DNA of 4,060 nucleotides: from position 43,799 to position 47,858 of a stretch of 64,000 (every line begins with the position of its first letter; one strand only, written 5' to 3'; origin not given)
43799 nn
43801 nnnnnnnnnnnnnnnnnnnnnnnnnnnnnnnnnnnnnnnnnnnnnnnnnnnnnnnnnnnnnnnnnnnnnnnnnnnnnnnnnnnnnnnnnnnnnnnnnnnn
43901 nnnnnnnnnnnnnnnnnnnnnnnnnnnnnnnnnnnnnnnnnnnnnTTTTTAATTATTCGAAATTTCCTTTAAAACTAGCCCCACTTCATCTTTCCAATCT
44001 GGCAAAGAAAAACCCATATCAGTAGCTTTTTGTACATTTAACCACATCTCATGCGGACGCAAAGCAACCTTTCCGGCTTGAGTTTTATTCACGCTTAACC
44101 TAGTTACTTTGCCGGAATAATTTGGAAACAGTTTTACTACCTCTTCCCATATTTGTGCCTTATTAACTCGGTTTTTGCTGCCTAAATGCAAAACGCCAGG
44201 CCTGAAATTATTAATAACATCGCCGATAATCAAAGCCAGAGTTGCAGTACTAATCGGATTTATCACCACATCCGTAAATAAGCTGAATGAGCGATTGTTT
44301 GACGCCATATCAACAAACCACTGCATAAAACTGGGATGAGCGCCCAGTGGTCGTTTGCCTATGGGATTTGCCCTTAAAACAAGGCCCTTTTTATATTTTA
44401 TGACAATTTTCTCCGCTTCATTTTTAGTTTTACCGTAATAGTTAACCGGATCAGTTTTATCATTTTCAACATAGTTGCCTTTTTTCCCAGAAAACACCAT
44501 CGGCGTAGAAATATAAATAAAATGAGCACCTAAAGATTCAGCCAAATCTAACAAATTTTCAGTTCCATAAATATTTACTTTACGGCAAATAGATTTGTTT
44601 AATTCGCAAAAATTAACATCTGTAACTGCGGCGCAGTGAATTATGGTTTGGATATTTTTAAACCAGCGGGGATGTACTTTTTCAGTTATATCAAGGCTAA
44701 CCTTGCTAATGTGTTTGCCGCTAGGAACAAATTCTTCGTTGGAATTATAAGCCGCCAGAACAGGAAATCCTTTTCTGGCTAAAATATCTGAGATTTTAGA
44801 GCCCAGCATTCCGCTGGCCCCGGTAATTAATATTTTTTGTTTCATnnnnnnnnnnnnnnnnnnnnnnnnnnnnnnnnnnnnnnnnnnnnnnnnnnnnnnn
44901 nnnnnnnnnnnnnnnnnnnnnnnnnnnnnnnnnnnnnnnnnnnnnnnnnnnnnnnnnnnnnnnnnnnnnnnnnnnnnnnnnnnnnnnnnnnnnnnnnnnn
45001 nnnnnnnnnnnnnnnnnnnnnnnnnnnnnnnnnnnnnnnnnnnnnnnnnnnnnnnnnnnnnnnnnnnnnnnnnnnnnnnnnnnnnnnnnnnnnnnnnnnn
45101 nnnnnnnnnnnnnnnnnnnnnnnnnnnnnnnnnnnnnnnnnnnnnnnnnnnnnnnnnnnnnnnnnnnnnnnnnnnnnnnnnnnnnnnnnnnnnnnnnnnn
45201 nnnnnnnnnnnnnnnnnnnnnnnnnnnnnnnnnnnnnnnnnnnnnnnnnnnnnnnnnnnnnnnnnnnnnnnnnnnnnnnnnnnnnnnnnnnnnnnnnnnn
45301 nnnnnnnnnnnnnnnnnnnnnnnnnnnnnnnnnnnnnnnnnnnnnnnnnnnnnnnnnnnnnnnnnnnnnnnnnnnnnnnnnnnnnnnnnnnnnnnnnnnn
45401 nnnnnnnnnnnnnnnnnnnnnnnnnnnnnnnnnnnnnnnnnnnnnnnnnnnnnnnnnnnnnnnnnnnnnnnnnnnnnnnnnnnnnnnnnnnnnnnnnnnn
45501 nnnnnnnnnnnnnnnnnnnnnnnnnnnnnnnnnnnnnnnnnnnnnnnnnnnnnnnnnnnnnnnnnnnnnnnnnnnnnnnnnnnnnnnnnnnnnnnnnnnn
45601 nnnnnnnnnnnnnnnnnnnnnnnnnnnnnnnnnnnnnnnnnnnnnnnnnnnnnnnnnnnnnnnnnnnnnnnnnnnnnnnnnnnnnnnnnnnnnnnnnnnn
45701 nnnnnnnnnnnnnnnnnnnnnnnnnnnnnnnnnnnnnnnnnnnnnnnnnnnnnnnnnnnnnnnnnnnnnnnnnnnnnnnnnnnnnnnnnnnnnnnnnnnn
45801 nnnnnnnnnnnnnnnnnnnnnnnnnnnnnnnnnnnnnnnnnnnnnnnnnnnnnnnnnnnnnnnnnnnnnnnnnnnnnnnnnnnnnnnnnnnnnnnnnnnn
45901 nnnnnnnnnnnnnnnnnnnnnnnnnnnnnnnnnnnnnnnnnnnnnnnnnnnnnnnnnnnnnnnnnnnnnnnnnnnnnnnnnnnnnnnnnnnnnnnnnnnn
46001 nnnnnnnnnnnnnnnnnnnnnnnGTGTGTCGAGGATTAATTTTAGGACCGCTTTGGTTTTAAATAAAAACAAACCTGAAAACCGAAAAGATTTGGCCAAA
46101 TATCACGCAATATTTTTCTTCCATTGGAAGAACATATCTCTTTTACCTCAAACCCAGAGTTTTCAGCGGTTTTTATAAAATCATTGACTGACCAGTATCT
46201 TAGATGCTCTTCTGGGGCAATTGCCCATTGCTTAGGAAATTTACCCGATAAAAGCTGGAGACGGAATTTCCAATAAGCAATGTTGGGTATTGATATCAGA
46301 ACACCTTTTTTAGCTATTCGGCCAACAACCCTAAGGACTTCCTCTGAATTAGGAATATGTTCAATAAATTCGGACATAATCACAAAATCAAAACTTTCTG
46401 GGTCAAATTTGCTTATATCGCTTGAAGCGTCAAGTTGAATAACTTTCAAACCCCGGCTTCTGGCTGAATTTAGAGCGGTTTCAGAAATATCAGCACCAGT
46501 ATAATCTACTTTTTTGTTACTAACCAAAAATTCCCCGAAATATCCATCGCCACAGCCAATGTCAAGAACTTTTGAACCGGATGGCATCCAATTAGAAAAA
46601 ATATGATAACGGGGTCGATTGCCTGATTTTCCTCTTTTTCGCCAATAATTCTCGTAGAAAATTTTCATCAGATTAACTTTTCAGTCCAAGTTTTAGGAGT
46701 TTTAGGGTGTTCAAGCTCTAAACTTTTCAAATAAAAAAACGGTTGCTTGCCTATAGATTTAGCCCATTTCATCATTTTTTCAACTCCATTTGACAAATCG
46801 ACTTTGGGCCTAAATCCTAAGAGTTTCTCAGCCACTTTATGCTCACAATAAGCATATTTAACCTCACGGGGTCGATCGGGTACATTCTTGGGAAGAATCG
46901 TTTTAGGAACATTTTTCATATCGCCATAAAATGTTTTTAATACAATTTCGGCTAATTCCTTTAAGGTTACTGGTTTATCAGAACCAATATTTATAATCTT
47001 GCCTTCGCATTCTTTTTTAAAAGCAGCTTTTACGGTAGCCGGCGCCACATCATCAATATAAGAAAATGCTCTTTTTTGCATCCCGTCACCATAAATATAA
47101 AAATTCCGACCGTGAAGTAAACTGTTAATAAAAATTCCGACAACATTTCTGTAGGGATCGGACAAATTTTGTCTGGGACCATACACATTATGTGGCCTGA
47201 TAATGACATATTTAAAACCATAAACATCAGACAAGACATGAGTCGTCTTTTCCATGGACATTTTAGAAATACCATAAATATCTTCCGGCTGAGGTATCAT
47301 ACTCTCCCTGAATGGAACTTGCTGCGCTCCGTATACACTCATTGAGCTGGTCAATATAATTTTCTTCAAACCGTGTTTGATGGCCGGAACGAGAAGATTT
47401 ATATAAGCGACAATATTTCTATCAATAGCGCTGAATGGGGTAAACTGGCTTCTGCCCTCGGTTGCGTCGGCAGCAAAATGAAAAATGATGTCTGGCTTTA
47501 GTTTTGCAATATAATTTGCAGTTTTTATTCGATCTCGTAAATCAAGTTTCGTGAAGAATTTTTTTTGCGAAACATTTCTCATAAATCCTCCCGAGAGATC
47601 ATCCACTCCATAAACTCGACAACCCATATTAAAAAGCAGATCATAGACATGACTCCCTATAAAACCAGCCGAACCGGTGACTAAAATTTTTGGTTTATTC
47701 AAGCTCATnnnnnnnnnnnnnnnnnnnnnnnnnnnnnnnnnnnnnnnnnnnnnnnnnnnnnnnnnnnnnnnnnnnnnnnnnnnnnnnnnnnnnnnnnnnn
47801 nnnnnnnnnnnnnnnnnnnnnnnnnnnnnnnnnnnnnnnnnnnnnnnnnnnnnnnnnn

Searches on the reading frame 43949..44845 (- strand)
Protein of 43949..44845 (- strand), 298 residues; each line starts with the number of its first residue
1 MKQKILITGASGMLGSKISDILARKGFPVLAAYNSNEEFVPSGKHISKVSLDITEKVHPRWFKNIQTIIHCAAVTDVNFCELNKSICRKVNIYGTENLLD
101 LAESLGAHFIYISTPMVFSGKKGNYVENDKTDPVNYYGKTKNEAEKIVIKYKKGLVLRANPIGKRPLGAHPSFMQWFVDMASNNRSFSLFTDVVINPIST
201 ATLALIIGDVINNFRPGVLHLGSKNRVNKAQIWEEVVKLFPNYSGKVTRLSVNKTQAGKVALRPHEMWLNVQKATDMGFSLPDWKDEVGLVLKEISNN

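Call 3: search_protein_families(library=pfam, proteins=[window:43949-44845:-])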
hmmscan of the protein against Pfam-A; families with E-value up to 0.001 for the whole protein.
window:43949-44845:- (298 aa): 6 families
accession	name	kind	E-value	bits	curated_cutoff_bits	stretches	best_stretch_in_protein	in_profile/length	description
PF04321.23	RmlD_sub_bind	-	1.6e-43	149.2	27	1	4-295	2-285/287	RmlD substrate binding domain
PF01370.27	Epimerase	-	4.4e-19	69.3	20.9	1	5-153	1-158/240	NAD dependent epimerase/dehydratase family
PF07993.18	NAD_binding_4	-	7.7e-14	51.9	20.1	1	46-155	70-197/258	Male sterility protein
PF02719.21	Polysacc_synt_2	-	1.5e-11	44.5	20.2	1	5-153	1-154/293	Polysaccharide biosynthesis protein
PF01073.25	3Beta_HSD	-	1.6e-11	44.2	22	1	6-150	1-159/280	3-beta hydroxysteroid dehydrogenase/isomerase family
PF16363.11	GDP_Man_Dehyd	-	1.9e-11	44.5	27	1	6-154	1-170/332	GDP-mannose 4,6 dehydratase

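Call 12: search_protein_families(library=ncbifam, proteins=[window:43949-44845:-], max_evalue=0.00001)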
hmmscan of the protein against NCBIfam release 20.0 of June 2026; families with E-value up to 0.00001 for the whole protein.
window:43949-44845:- (298 aa): 14 families
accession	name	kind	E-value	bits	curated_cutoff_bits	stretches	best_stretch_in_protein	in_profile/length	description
TIGR01214.1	rmlD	equivalog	3.8e-41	141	224.05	1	4-294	1-284/285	dTDP-4-dehydrorhamnose reductase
NF007440.0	PRK09987.1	equivalog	8.8e-14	51.5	308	1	5-295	3-293/299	dTDP-4-dehydrorhamnose reductase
TIGR02197.1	heptose_epim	equivalog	2.8e-13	49.7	274.6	1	5-151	1-152/316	ADP-glyceromanno-heptose 6-epimerase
TIGR01179.1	galE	equivalog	9.8e-13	47.6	262.3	1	4-153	1-161/332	UDP-glucose 4-epimerase GalE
NF042423.1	oxyalk_red_Shew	equivalog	1.7e-11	43.8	580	1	3-152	9-160/331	2-alkyl-3-oxoalkanoate reductase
NF005539.0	PRK07201.1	equivalog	3.3e-11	42.6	549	1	31-150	33-163/657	SDR family oxidoreductase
NF042422.1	oxyalk_red_OleD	equivalog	4.8e-09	36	580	1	4-149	2-151/329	2-alkyl-3-oxoalkanoate reductase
TIGR01746.1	Thioester-redct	subfamily_domain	7.2e-09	35.3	213.35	1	47-149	71-178/371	thioester reductase domain-containing protein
TIGR04180.1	EDH_00030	hypoth_equivalog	7.5e-09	35.1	475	1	5-153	1-161/297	NAD-dependent 4,6-dehydratase LegB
NF043036.1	ErythonDh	equivalog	1.4e-08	34.3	325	1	4-154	2-167/321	D-erythronate dehydrogenase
TIGR03466.1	HpnA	hypoth_equivalog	2e-08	33.5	367.65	1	4-151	2-155/327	hopanoid-associated sugar epimerase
TIGR03589.1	PseB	equivalog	2.3e-08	33.4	407.75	1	3-150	5-148/324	UDP-N-acetylglucosamine 4,6-dehydratase (inverting)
NF047350.1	aureusi_NRPS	equivalog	2.8e-07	27.8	2500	1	36-117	2080-2158/2373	aureusimine non-ribosomal peptide synthetase AusA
TIGR01181.1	dTDP_gluc_dehyt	equivalog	1e-06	28.1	365.1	1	4-158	1-172/321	dTDP-glucose 4,6-dehydratase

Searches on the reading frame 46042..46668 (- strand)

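Call 3: search_protein_families(library=pfam, proteins=[window:46042-46668:-])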
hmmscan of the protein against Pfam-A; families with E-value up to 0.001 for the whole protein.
window:46042-46668:- (208 aa): 11 families
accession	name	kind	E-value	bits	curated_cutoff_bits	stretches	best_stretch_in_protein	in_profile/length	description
PF07021.18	MetW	-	6.3e-32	111.2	21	1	18-202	1-192/193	Methionine biosynthesis protein MetW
PF13489.12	Methyltransf_23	-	4.2e-18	66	27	1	17-176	9-162/164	Methyltransferase domain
PF13847.12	Methyltransf_31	-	1.2e-15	57.9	27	1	30-140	3-114/145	Methyltransferase domain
PF08241.18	Methyltransf_11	-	3.1e-14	53.8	21.2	1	35-125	1-93/95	Methyltransferase domain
PF08242.18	Methyltransf_12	-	4.5e-14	53.4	30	1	35-122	1-95/98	Methyltransferase domain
PF13649.12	Methyltransf_25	-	1.3e-13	51.9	27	1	34-122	1-96/97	Methyltransferase domain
PF05175.20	MTS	-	1.9e-06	28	23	1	31-98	32-104/170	Methyltransferase small domain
PF12847.13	Methyltransf_18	-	0.00018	22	27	1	20-97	4-87/151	Methyltransferase domain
PF01209.24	Ubie_methyltran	-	0.00027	20.8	20.1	1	30-125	47-149/233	ubiE/COQ5 methyltransferase family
PF02353.26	CMAS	-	0.00048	20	27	1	30-106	62-141/273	Mycolic acid cyclopropane synthetase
PF01728.25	FtsJ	-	0.00094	19.6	24.1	0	30-111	21-112/181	FtsJ-like methyltransferase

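Call 12: search_protein_families(library=ncbifam, proteins=[window:46042-46668:-], max_evalue=0.00001)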
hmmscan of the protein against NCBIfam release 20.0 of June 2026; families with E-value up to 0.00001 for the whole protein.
window:46042-46668:- (208 aa): 13 families
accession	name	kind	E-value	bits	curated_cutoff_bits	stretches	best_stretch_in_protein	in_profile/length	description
TIGR02081.1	metW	equivalog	1.1e-34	119.7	189.5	1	22-202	5-192/194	methionine biosynthesis protein MetW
NF045667.1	MTase_DVU1556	equivalog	4.6e-13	49.1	155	1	29-125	21-117/213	DVU_1556 family methyltransferase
TIGR01983.1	UbiG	equivalog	2.2e-11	43.5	102.95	1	30-125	49-149/228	bifunctional 2-polyprenyl-6-hydroxyphenol methylase/3-demethylubiquinol 3-O-methyltransferase UbiG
NF043040.1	corrin_prot_MT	hypoth_equivalog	4.2e-09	36.1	180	1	21-122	32-142/216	corrinoid protein-associated methyltransferase CpaM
NF008300.0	PRK11088.1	equivalog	8e-08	32.1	303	1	31-133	86-186/272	23S rRNA (guanine(745)-N(1))-methyltransferase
TIGR02021.1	BchM-ChlM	equivalog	8.2e-08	31.9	158.9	1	28-147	52-175/218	magnesium protoporphyrin IX methyltransferase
NF011530.0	PRK14968.1-4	equivalog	1.6e-07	30.8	243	1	30-97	39-104/202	putative methyltransferase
TIGR02072.1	BioC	equivalog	1.7e-07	31.3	184.95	1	32-125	36-131/244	malonyl-ACP O-methyltransferase BioC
NF011527.0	PRK14968.1-1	equivalog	2.9e-07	30.4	242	1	30-98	34-99/192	putative methyltransferase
NF041255.1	mycofact_MftM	equivalog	4.9e-07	29.3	200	1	28-128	137-242/289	mycofactocin oligosaccharide methyltransferase MftM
TIGR01934.1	MenG_MenH_UbiE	subfamily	2.1e-06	27.2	158.35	1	26-127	38-141/223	ubiquinone/menaquinone biosynthesis methyltransferase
NF008686.0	PRK11705.1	equivalog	2.9e-06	26.6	400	1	30-122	167-260/383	cyclopropane fatty acyl phospholipid synthase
TIGR04074.1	bacter_Hen1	equivalog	3.3e-06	25.9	340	1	32-141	284-407/462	3' terminal RNA ribose 2'-O-methyltransferase Hen1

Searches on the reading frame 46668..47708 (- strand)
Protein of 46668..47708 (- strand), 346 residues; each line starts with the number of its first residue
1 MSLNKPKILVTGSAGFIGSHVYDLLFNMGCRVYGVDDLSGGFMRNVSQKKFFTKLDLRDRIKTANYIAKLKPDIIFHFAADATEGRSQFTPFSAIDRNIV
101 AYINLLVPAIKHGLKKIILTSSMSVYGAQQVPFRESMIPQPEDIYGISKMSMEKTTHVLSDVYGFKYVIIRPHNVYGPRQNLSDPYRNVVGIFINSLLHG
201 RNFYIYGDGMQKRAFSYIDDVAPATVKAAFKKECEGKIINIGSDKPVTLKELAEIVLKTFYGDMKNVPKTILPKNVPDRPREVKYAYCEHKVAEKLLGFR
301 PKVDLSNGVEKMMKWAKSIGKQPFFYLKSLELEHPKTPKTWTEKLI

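Call 3: search_protein_families(library=pfam, proteins=[window:46668-47708:-])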
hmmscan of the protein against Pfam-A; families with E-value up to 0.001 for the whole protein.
window:46668-47708:- (346 aa): 5 families
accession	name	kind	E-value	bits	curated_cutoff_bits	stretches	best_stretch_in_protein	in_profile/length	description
PF01370.27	Epimerase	-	2.9e-50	171.3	20.9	1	8-242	1-240/240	NAD dependent epimerase/dehydratase family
PF16363.11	GDP_Man_Dehyd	-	4.4e-44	151.7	27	1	9-312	1-332/332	GDP-mannose 4,6 dehydratase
PF04321.23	RmlD_sub_bind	-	2e-14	53.8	27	1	7-302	2-272/287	RmlD substrate binding domain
PF01073.25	3Beta_HSD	-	1.5e-12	47.5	22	1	9-259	1-267/280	3-beta hydroxysteroid dehydrogenase/isomerase family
PF02719.21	Polysacc_synt_2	-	1.8e-10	40.9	20.2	1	8-260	1-247/293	Polysaccharide biosynthesis protein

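Call 12: search_protein_families(library=ncbifam, proteins=[window:46668-47708:-], max_evalue=0.00001)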
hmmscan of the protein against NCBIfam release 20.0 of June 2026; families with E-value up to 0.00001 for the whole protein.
window:46668-47708:- (346 aa): 22 families
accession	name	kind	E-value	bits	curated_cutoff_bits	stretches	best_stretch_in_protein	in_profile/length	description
TIGR01179.1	galE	equivalog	3.9e-38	131.1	262.3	1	7-319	1-328/332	UDP-glucose 4-epimerase GalE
TIGR04180.1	EDH_00030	hypoth_equivalog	3.2e-36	124.9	475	1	8-303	1-296/297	NAD-dependent 4,6-dehydratase LegB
TIGR01181.1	dTDP_gluc_dehyt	equivalog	1.4e-32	113.1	365.1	1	7-316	1-311/321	dTDP-glucose 4,6-dehydratase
TIGR02197.1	heptose_epim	equivalog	2.1e-29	102.7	274.6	1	8-317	1-314/316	ADP-glyceromanno-heptose 6-epimerase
NF011728.1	PRK15181.1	equivalog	1.8e-28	99.5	760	1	6-316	16-337/348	Vi polysaccharide biosynthesis UDP-N-acetylglucosaminuronic acid C-4 epimerase TviC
NF007582.0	PRK10217.1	equivalog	3.9e-21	75.5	698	1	7-316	3-331/355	dTDP-glucose 4,6-dehydratase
NF005998.1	PRK08125.1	equivalog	9.7e-21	73.8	777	1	5-314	315-647/649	bifunctional UDP-4-amino-4-deoxy-L-arabinose formyltransferase/UDP-glucuronic acid oxidase ArnA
NF047922.1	GDPFucSynFcl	equivalog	1.7e-20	73.7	500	1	7-315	4-300/308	GDP-L-fucose synthase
NF007490.0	PRK10084.1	subfamily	1.7e-20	73.4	649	2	133-316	155-334/361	dTDP-glucose 4,6-dehydratase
TIGR02622.1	CDP_4_6_dhtase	equivalog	2.3e-19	69.7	278.45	1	5-156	4-165/352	CDP-glucose 4,6-dehydratase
NF008872.0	PRK11908.1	equivalog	5.9e-18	65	294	1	7-260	3-271/349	bifunctional UDP-4-keto-pentose/UDP-xylose synthase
NF008360.0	PRK11150.1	equivalog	5.3e-15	55.4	452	1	8-284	2-276/310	ADP-glyceromanno-heptose 6-epimerase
TIGR01214.1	rmlD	equivalog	3.3e-14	52.7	224.05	1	7-298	1-268/285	dTDP-4-dehydrorhamnose reductase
NF007956.0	PRK10675.1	subfamily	3.5e-14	52.7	394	1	7-157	2-161/338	UDP-glucose 4-epimerase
NF042422.1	oxyalk_red_OleD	equivalog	2.7e-12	46.7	580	1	7-259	2-249/329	2-alkyl-3-oxoalkanoate reductase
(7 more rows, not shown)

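Call 33: search_solved_structures(query=window:46668-47708:-, max_evalue=1e-20)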
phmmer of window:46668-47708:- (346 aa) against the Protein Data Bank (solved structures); distinct sequences matched with E-value up to 1e-20: 32.
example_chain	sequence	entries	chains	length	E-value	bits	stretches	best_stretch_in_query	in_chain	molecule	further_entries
4zrm_A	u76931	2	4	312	4.3e-47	164.3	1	7-315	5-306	UDP-glucose 4-epimerase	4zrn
6dnt_A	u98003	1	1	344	6e-39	137.5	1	6-315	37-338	NAD-dependent epimerase/dehydratase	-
6zl6_A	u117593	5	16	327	4.8e-34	121.4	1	7-321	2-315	Epimerase domain-containing protein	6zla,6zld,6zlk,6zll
6zlj_A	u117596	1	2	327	1.7e-33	119.5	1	7-321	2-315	Epimerase domain-containing protein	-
3icp_A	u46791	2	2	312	2.4e-33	119.1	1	7-312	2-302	NAD-dependent epimerase/dehydratase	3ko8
7ys8_A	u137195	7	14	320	6.6e-33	117.7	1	8-315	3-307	UDP-glucose 4-epimerase | UDP-glucose 4-epimerase along with EC 5.1.3.2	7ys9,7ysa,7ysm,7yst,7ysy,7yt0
6bwl_A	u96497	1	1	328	2.7e-32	115.6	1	7-334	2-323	Pal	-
5u4q_A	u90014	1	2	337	1.5e-31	113.2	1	4-318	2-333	dTDP-glucose 4,6-dehydratase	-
10ke_A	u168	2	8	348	2.3e-30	109.3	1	6-316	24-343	Capsular polysaccharide biosynthesis protein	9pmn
8rdg_A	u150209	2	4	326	4e-30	108.5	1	7-258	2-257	SDR family NAD(P)-dependent oxidoreductase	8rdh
2p5u_A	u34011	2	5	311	7.6e-30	107.6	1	7-310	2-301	UDP-glucose 4-epimerase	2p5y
3aw9_A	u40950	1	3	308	9.6e-30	107.3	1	7-312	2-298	NAD-dependent epimerase/dehydratase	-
8rdi_A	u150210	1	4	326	1.4e-29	106.7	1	7-258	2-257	SDR family NAD(P)-dependent oxidoreductase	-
1sb8_A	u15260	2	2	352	2e-29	106.2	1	6-315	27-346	wbpP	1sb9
6wjb_A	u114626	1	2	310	5.7e-29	104.7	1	6-253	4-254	NAD-dependent epimerase/dehydratase family protein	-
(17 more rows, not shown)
